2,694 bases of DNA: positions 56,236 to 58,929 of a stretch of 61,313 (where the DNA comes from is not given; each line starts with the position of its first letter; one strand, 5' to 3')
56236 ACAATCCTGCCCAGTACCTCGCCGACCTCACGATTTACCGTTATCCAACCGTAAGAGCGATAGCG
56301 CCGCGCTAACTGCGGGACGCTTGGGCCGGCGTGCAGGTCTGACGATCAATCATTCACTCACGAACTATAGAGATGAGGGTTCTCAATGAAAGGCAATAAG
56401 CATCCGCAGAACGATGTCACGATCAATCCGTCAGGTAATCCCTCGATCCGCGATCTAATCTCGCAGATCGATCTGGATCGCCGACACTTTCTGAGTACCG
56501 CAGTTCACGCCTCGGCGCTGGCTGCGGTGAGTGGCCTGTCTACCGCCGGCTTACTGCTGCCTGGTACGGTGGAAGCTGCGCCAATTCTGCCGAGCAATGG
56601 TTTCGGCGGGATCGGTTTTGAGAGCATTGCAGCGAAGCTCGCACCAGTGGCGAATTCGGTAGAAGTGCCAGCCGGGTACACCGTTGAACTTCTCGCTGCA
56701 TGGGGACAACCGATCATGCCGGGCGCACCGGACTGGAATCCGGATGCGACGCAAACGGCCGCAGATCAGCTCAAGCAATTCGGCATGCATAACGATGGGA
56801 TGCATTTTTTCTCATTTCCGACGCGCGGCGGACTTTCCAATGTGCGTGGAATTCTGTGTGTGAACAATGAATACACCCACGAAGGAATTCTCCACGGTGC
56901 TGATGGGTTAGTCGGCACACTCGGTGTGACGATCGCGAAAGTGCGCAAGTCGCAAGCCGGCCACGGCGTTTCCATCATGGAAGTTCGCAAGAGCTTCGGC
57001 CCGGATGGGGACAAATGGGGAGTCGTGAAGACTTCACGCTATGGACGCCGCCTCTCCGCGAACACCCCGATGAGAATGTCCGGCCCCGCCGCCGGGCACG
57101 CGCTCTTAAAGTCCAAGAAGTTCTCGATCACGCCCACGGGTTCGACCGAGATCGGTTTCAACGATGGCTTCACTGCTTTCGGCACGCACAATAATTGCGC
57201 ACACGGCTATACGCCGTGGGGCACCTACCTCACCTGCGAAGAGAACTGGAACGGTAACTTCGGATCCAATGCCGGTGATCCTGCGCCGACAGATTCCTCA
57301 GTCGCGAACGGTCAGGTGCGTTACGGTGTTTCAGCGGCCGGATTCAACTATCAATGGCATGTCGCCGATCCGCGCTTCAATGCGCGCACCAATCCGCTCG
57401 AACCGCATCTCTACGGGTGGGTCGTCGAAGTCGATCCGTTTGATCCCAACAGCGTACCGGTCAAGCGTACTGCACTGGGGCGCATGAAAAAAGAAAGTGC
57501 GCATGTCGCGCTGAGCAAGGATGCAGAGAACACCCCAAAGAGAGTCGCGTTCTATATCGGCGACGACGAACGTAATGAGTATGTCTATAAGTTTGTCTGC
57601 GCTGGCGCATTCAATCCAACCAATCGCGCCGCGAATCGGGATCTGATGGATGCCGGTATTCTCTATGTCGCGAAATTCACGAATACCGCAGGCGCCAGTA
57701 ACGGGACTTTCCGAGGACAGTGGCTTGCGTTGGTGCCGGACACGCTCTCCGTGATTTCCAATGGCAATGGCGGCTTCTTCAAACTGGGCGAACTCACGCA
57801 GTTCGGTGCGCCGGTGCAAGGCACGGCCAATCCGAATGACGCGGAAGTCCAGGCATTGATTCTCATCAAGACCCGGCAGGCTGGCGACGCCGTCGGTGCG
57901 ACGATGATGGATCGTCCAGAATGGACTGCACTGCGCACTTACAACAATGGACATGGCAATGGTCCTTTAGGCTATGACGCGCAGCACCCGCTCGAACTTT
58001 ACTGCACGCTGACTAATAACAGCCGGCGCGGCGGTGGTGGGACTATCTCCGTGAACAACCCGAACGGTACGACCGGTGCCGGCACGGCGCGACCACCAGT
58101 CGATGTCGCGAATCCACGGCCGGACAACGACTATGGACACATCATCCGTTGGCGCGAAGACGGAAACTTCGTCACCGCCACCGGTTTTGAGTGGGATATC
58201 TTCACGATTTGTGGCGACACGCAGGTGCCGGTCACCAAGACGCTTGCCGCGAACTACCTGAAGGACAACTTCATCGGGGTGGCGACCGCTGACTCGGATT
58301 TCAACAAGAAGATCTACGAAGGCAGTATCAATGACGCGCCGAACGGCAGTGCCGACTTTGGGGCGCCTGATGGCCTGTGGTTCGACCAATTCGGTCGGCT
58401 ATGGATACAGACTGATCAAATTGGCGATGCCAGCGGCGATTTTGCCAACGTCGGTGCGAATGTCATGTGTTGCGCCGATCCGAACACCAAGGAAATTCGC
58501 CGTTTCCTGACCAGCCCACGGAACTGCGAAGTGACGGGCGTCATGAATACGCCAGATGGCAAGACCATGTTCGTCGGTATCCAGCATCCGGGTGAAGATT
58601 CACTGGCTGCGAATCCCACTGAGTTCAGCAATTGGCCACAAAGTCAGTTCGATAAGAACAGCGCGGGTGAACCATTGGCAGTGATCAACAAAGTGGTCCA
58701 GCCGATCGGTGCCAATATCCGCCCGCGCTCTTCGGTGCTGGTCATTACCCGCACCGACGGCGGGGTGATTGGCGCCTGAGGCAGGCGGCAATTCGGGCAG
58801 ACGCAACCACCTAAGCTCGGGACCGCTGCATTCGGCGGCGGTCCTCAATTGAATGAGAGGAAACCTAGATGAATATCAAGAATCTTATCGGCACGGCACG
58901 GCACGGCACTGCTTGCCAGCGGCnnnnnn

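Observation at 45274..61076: Island of seven secreted proteins sharing a VP(L/V)P-hydrophobic-Arg-rich C-terminal sorting tail, interleaved with three Tat-exported alkaline phosphatases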

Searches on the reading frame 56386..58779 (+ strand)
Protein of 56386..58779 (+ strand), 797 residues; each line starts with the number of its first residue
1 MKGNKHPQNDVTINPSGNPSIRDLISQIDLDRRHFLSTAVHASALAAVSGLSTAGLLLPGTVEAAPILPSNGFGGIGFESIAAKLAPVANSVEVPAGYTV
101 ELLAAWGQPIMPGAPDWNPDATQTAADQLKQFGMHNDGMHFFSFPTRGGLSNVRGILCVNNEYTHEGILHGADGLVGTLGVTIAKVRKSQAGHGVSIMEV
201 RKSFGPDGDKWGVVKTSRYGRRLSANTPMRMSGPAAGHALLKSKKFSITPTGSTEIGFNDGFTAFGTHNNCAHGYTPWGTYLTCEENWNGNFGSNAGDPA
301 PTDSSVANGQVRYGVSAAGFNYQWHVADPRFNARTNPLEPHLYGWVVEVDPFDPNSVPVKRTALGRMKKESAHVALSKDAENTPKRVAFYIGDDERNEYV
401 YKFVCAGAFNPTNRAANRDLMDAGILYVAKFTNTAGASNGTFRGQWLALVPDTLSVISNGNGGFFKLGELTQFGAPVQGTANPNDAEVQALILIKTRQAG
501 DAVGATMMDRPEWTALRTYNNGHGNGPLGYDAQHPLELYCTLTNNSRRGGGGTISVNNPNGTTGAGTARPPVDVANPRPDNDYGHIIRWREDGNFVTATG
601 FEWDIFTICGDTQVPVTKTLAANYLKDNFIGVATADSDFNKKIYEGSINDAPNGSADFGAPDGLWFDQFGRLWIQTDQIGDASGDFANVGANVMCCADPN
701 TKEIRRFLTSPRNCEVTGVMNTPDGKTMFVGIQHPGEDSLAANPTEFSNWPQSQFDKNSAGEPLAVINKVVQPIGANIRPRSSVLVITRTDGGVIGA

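Call 4: search_protein_families(library=pfam, proteins=[window:56386-58779:+], max_evalue=0.1)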
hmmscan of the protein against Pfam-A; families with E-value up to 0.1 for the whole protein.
window:56386-58779:+ (797 aa): 1 family
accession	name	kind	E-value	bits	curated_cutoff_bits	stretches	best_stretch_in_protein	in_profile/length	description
PF05787.19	PhoX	-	6.2e-144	481.4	24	1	78-736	3-515/515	Alkaline phosphatase PhoX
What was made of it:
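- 56386..58779 (+): phoX: Tat-exported PhoX alkaline phosphatase, no tail. Pfam PhoX E 6e-144 (call 4)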

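Call 21: find_related_loci(query=window:56386-58779:+, collection=genome_contigs, flank=10000)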
Query window:56386-58779:+ (797 aa) in genome_contigs; peptide patterns used: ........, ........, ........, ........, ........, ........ (x = any residue, [..] = any of these).
599 stretches matched a pattern (row limit reached: there are more); 570 encode a relative of the query (tblastn E <= 1e-3); the best 80 are kept; 80 distinct loci.
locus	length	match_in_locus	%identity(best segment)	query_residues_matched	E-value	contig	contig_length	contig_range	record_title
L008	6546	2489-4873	73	1-797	0e+0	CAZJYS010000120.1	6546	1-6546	MAG TPA_asm: uncultured Methylomonas sp. isolate SRP272421_co2_653 genome assembly, contig: NODE_47568_length_6546_cov_5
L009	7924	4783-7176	73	1-797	0e+0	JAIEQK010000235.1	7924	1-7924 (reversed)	MAG: Gammaproteobacteria bacterium isolate co.spades.DASTOOL.2.5kb_146 c_000000420700, whole genome shotgun sequence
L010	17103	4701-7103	71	1-797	0e+0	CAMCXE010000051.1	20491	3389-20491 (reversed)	MAG: Thalassocella blandensis isolate MsH-30apr19-134 genome assembly, contig: MsH-30apr19-C4740, whole genome shotgun s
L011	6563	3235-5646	69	1-797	0e+0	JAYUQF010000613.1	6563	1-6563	MAG: Pseudomonadota bacterium isolate GL114_DN_concoct_40 GL114_DN_concoct_40_612, whole genome shotgun sequence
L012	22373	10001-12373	67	1-797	0e+0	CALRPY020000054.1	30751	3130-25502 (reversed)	MAG: Hydrogenophaga intermedia isolate JJ-CU23-05-3-mx-bin502 genome assembly, contig: JJ-NR103-41-C441, whole genome sh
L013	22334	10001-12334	64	1-797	0e+0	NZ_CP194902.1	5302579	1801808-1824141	Methylocaldum sp. GT1BB plasmid unnamed, complete sequence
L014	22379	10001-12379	64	1-797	0e+0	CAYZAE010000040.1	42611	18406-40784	MAG TPA_asm: uncultured Verrucomicrobiota bacterium isolate SRP272421_co2_389 genome assembly, contig: NODE_1649_length_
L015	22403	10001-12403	74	1-797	0e+0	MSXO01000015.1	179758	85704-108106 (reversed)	MAG: Proteobacteria bacterium ST_bin11 85, whole genome shotgun sequence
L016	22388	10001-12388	62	1-796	0e+0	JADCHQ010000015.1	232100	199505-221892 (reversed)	MAG: Rhodocyclaceae bacterium isolate M176S2SP1A56QC M176S2_15, whole genome shotgun sequence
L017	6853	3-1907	75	157-797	0e+0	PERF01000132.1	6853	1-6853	MAG: Methylobacter sp. isolate WM.3.3 WM_1004792_6853, whole genome shotgun sequence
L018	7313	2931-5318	62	1-796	0e+0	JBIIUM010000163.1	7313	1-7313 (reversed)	MAG: Burkholderiales bacterium isolate ME2004-09-02_3300034061_group2_bin106 Rohwer_bin2335_scaffold_14782_c1, whole gen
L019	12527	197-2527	62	1-796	0e+0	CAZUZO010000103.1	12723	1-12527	MAG TPA_asm: uncultured Thiotrichales bacterium isolate SRP072547_co1_415 genome assembly, contig: NODE_9029_length_1272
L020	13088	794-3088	61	1-797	0e+0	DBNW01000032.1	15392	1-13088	MAG TPA_asm: Methylococcaceae bacterium UBA662 UBA662_contig_1506, whole genome shotgun sequence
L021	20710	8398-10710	63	1-796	0e+0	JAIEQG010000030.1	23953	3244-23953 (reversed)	MAG: Burkholderiales bacterium isolate co.spades.DASTOOL.2.5kb_123 c_000000438693, whole genome shotgun sequence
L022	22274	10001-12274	62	1-797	0e+0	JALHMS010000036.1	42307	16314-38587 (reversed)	MAG: Burkholderiales bacterium isolate Bin_40_2 c_000000004341, whole genome shotgun sequence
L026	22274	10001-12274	64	1-797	0e+0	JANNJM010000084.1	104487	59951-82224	MAG: Gammaproteobacteria bacterium isolate SOY_4_C_metabat_98 SOY_4_C_k141_2816401, whole genome shotgun sequence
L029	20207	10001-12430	60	1-796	0e+0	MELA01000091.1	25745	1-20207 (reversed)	MAG: Acidobacteria bacterium RIFCSPLOWO2_12_FULL_65_11 rifcsplowo2_12_scaffold_3662, whole genome shotgun sequence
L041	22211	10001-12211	56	1-797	0e+0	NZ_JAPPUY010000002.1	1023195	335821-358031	Roseateles hydrophilus strain UHG3 contig2, whole genome shotgun sequence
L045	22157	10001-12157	57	1-797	0e+0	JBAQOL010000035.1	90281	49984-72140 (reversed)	MAG: Ferribacterium limneticum isolate MFD03279_ilm_asm_bin11 k127_195030, whole genome shotgun sequence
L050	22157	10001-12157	55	1-797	0e+0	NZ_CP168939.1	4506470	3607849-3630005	Dechloromonas sp. ARDL1 chromosome, complete genome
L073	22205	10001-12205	53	1-796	0e+0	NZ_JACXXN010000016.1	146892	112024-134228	Nostoc sp. MG11 NODE_16_length_146892_cov_8.235594, whole genome shotgun sequence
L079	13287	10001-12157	55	1-797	0e+0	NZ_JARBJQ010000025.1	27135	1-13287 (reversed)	Dechloromonas agitata strain DSM 13637 25, whole genome shotgun sequence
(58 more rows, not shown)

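Call 25: search_protein_families(library=ncbifam, proteins=[L017:1985-2653:+, L045:12196-12861:+, L079:12168-12851:+, L073:12473-13069:-, L016:14062-14967:+, L015:14508-17984:+, L016:12976-14058:+, L016:12398-13174:+, L041:12215-12928:+], max_evalue=0.01)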
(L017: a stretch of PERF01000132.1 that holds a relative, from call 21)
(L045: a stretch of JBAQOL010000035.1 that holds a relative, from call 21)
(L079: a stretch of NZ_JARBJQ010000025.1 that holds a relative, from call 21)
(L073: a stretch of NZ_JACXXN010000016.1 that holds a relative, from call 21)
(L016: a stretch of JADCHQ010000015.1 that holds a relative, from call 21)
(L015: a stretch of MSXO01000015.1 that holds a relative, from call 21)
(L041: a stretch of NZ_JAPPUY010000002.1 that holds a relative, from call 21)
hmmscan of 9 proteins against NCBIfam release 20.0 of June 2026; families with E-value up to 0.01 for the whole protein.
L017:1985-2653:+ (223 aa): 1 family
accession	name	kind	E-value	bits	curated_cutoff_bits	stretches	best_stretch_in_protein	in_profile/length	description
NF038120.1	PEP_CTERM_QFxxD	subfamily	3.7e-05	23.7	80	1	126-219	119-214/215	NF038120 family PEP-CTERM protein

L045:12196-12861:+ (222 aa): 14 families
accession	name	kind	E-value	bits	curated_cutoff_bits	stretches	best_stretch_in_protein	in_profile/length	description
NF038126.1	PEP_CTERM_FxDxF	subfamily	3.2e-11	43.8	50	1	189-218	137-165/165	FxDxF family PEP-CTERM protein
NF038120.1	PEP_CTERM_QFxxD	subfamily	2.6e-10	40.5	80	1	126-218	121-214/215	NF038120 family PEP-CTERM protein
NF033554.9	floc_PepA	equivalog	2.3e-09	37.4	80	1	60-219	133-259/261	flocculation-associated PEP-CTERM protein PepA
NF038129.1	PEP_NF038129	equivalog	8.7e-09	35.5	65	1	12-218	3-194/194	NF038129 family PEP-CTERM protein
NF035944.1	PEPxxWA-CTERM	domain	1e-07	31.7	35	1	195-218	1-24/24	PEPxxWA-CTERM sorting domain-containing protein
NF038119.1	PEP_CTERM_MHFG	equivalog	1.5e-06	28.7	100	1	188-218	229-259/260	MHFG family PEP-CTERM protein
NF041538.1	PEP_EDSA_1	subfamily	3.1e-06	27.1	100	1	102-218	196-307/307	EDSAP-1 family PEP-CTERM protein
NF038118.1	PEP_CTERM_CCXG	equivalog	9.3e-06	25.4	90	1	192-218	173-199/199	CCXG family PEP-CTERM protein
NF038124.1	PEP_CTERM_TLD_A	exception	2.5e-05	24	100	1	190-218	207-234/235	PEP_CTERM-anchored TLD domain-containing protein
TIGR02595.1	PEP_CTERM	domain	0.00011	22.8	16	1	195-219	1-23/24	PEP-CTERM sorting domain-containing protein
NF038125.1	PEP_CTERM_THxN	subfamily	0.0039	16.8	85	1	190-219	218-245/246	THxN family PEP-CTERM protein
NF038121.1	PEP_CTERM_LEVG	equivalog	0.0047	16.2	100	1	178-220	217-255/258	LEVG family PEP-CTERM protein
NF041927.1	Xrt_dep_XDP1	equivalog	0.0049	16.9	125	0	179-218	196-240/242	exosortase-dependent surface protein XDP1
NF033947.0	PEP-cistern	hypoth_equivalog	0.0056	16.4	60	0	177-217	157-195/195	cistern family PEP-CTERM protein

L079:12168-12851:+ (228 aa): 13 families
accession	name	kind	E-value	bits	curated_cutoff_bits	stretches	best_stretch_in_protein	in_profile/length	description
NF038126.1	PEP_CTERM_FxDxF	subfamily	1.7e-09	38.1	50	1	195-225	136-165/165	FxDxF family PEP-CTERM protein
NF038120.1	PEP_CTERM_QFxxD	subfamily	4.9e-09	36.4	80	1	135-225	123-214/215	NF038120 family PEP-CTERM protein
NF035944.1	PEPxxWA-CTERM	domain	5.5e-07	29.4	35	1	202-225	1-24/24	PEPxxWA-CTERM sorting domain-containing protein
NF033554.9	floc_PepA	equivalog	1.3e-06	28.4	80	1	129-227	185-260/261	flocculation-associated PEP-CTERM protein PepA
NF038129.1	PEP_NF038129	equivalog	2.8e-06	27.3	65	1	21-225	4-194/194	NF038129 family PEP-CTERM protein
NF041538.1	PEP_EDSA_1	subfamily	4.1e-06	26.7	100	1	108-225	195-307/307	EDSAP-1 family PEP-CTERM protein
NF038119.1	PEP_CTERM_MHFG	equivalog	1e-05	26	100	1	196-225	230-259/260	MHFG family PEP-CTERM protein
NF038124.1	PEP_CTERM_TLD_A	exception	2.9e-05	23.8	100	1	199-225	209-234/235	PEP_CTERM-anchored TLD domain-containing protein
NF038118.1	PEP_CTERM_CCXG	equivalog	0.00014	21.6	90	1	199-225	173-199/199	CCXG family PEP-CTERM protein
TIGR02595.1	PEP_CTERM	domain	0.00036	21.2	16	1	202-226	1-23/24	PEP-CTERM sorting domain-containing protein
NF041927.1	Xrt_dep_XDP1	equivalog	0.0084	16.1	125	0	199-225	216-242/242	exosortase-dependent surface protein XDP1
NF033947.0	PEP-cistern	hypoth_equivalog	0.0086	15.8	60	0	186-224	159-195/195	cistern family PEP-CTERM protein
NF038121.1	PEP_CTERM_LEVG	equivalog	0.0086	15.4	100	0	184-226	216-254/258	LEVG family PEP-CTERM protein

L073:12473-13069:- (198 aa): 2 families
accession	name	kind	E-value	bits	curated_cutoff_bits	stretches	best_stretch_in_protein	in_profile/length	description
TIGR04155.1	cyano_PEP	subfamily_domain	1.2e-07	31.4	21.6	1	168-193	1-26/27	PEP-CTERM sorting domain-containing protein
TIGR02595.1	PEP_CTERM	domain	0.00079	20.1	16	1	168-192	1-24/24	PEP-CTERM sorting domain-containing protein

L016:14062-14967:+ (302 aa): 2 families
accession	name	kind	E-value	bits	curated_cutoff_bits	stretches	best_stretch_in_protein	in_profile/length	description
NF038129.1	PEP_NF038129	equivalog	0.0029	17.5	65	1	196-218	167-189/194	NF038129 family PEP-CTERM protein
NF038125.1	PEP_CTERM_THxN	subfamily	0.0054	16.3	85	1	168-218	190-241/246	THxN family PEP-CTERM protein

L015:14508-17984:+ (1159 aa): 5 families
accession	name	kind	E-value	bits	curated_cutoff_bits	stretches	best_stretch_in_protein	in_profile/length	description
NF033681.1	ExeM_NucH_DNase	subfamily_domain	4.4e-173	577.1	300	1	433-990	2-546/546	ExeM/NucH family extracellular endonuclease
NF033680.1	exonuc_ExeM-GG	exception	1.8e-78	264.6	1300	4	402-800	190-602/884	extracellular exonuclease ExeM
NF033765.2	gliding_CglD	equivalog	2.4e-22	78.6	400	2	990-1069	265-343/1124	adventurous gliding motility lipoprotein CglD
NF045851.1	mem_nucl_MnuA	subfamily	1.8e-06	28.2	185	1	724-836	21-153/317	MnuA family membrane nuclease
NF047639.1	throspo3_MtsD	equivalog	0.001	17.3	800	1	991-1055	460-521/651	cell-cell cohesion protein MtsD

L016:12976-14058:+ (361 aa): 1 family
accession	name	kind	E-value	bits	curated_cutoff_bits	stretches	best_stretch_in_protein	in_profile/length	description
NF033679.1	DNRLRE_dom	domain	3.6e-17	62.9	34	2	127-207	2-84/164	DNRLRE domain-containing protein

L016:12398-13174:+ (258 aa): 13 families
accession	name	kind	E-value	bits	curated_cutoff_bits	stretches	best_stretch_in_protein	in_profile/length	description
NF035944.1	PEPxxWA-CTERM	domain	1.8e-08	34.1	35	1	231-254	1-24/24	PEPxxWA-CTERM sorting domain-containing protein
NF038129.1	PEP_NF038129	equivalog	1.5e-07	31.4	65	1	191-254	137-194/194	NF038129 family PEP-CTERM protein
NF038126.1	PEP_CTERM_FxDxF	subfamily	2e-07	31.4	50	1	225-254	137-165/165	FxDxF family PEP-CTERM protein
NF038120.1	PEP_CTERM_QFxxD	subfamily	8.5e-07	29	80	1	221-253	184-215/215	NF038120 family PEP-CTERM protein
NF038119.1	PEP_CTERM_MHFG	equivalog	2e-06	28.3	100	1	220-255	225-260/260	MHFG family PEP-CTERM protein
TIGR02595.1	PEP_CTERM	domain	1.8e-05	25.2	16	1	231-255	1-23/24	PEP-CTERM sorting domain-containing protein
NF041538.1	PEP_EDSA_1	subfamily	5.3e-05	23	100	1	228-254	281-307/307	EDSAP-1 family PEP-CTERM protein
NF033554.9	floc_PepA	equivalog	0.00051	19.9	80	1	117-255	139-261/261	flocculation-associated PEP-CTERM protein PepA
NF038124.1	PEP_CTERM_TLD_A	exception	0.00061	19.4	100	1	226-255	207-235/235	PEP_CTERM-anchored TLD domain-containing protein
NF041927.1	Xrt_dep_XDP1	equivalog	0.0014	18.6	125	1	206-254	196-242/242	exosortase-dependent surface protein XDP1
NF033947.0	PEP-cistern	hypoth_equivalog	0.0017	18.1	60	1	226-253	168-195/195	cistern family PEP-CTERM protein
NF038118.1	PEP_CTERM_CCXG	equivalog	0.005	16.5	90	1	229-254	174-199/199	CCXG family PEP-CTERM protein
NF038125.1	PEP_CTERM_THxN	subfamily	0.0056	16.3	85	0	228-254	220-246/246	THxN family PEP-CTERM protein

L041:12215-12928:+ (237 aa): 13 families
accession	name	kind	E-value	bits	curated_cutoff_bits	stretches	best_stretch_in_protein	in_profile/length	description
NF033554.9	floc_PepA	equivalog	3.4e-07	30.3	80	1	82-235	141-260/261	flocculation-associated PEP-CTERM protein PepA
NF038120.1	PEP_CTERM_QFxxD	subfamily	5.2e-07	29.8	80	1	198-233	183-214/215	NF038120 family PEP-CTERM protein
NF035944.1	PEPxxWA-CTERM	domain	8.3e-07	28.8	35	1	210-233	1-24/24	PEPxxWA-CTERM sorting domain-containing protein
NF038126.1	PEP_CTERM_FxDxF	subfamily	2.1e-06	28.1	50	1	204-233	136-165/165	FxDxF family PEP-CTERM protein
NF038129.1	PEP_NF038129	equivalog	2.1e-06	27.7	65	1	204-233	162-194/194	NF038129 family PEP-CTERM protein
NF041538.1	PEP_EDSA_1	subfamily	6.6e-06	26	100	1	206-233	281-307/307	EDSAP-1 family PEP-CTERM protein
NF038119.1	PEP_CTERM_MHFG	equivalog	1.4e-05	25.6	100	1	204-234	230-260/260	MHFG family PEP-CTERM protein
NF038124.1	PEP_CTERM_TLD_A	exception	1.4e-05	24.8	100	1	196-233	196-234/235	PEP_CTERM-anchored TLD domain-containing protein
NF038118.1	PEP_CTERM_CCXG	equivalog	5.4e-05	22.9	90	1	205-233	171-199/199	CCXG family PEP-CTERM protein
TIGR02595.1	PEP_CTERM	domain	9.3e-05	23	16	1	210-233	1-22/24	PEP-CTERM sorting domain-containing protein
NF038125.1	PEP_CTERM_THxN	subfamily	0.00022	20.9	85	1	192-233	204-246/246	THxN family PEP-CTERM protein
TIGR03370.1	VPLPA-CTERM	domain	0.0014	18.6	25.35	1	210-233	1-24/25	VPLPA-CTERM sorting domain-containing protein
NF033947.0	PEP-cistern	hypoth_equivalog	0.0092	15.7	60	0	203-232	166-195/195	cistern family PEP-CTERM protein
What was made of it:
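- The betaproteobacterial members pass TIGR02595 with 21-25 bits against a cut-off of 16 (call 25). NCBIfam's extracellular-exonuclease model for this group is named exonuc_ExeM-GG (call 25).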

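Call 69: search_protein_families(library=pfam, proteins=[L015:907-2511:+, L015:5005-5793:+, L015:6252-8129:-, L015:8148-8972:-, L015:18344-19138:-, L015:19417-20160:+, L015:20188-22134:+, L026:6962-8407:-, L016:14092-14760:+], max_evalue=0.001)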
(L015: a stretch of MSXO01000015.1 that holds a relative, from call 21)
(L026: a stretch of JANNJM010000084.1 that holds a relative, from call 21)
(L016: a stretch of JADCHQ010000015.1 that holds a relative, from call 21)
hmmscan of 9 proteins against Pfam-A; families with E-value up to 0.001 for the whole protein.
L015:907-2511:+ (534 aa): 1 family
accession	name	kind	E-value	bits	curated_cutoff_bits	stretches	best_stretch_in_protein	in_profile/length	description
PF22494.2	choice_anch_I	-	1e-85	288.9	32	1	45-505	14-488/489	Choice-of-anchor I domain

L015:5005-5793:+ (262 aa): 1 family
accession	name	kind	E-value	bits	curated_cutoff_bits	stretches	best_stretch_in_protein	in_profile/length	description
PF00902.23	TatC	-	4.8e-68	229.5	25.1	1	21-230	2-208/208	Sec-independent protein translocase protein (TatC)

L015:6252-8129:- (625 aa): 1 family
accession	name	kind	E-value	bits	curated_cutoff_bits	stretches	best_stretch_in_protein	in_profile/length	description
PF02872.23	5_nucleotid_C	-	1.8e-22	80.6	23.6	1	384-545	13-150/158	5'-nucleotidase, C-terminal domain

L015:8148-8972:- (274 aa): 0 families

L015:18344-19138:- (264 aa): 2 families
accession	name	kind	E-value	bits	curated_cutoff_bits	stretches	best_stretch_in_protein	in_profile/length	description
PF00149.33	Metallophos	-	8.4e-13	49.6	21.5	1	7-207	2-190/191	Calcineurin-like phosphoesterase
PF12850.12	Metallophos_2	-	2.2e-12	47.7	27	2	183-226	91-137/154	Calcineurin-like phosphoesterase superfamily domain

L015:19417-20160:+ (247 aa): 1 family
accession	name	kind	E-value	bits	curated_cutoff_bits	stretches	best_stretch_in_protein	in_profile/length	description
PF01895.24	PhoU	-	8.1e-25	87.5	23.5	2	31-117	2-88/89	PhoU domain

L015:20188-22134:+ (648 aa): 1 family
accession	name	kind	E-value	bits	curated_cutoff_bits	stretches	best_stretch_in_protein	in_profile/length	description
PF00224.27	PK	-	3.4e-48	164.9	30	2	376-591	105-314/328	Pyruvate kinase, barrel domain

L026:6962-8407:- (481 aa): 1 family
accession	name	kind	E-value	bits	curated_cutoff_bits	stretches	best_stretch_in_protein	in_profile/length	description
PF13449.12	Phytase-like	-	9.4e-59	200.1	27.6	1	62-384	3-283/284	Esterase-like activity of phytase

L016:14092-14760:+ (223 aa): 0 families
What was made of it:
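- In related genomes a choice-of-anchor I protein (L015) and a phytase-like protein (L026) carry VPVPA-type tails close to phoX (call 69).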

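Call 89: search_protein_families(library=pfam, proteins=[L029:6458-7837:-], max_evalue=0.001)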
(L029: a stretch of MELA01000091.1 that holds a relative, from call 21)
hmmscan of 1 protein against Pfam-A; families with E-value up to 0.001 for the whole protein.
L029:6458-7837:- (460 aa): 1 family
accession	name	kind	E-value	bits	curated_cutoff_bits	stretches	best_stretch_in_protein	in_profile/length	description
PF03009.23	GDPD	-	4.8e-19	69.9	23.6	1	117-445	1-240/244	Glycerophosphoryl diester phosphodiesterase family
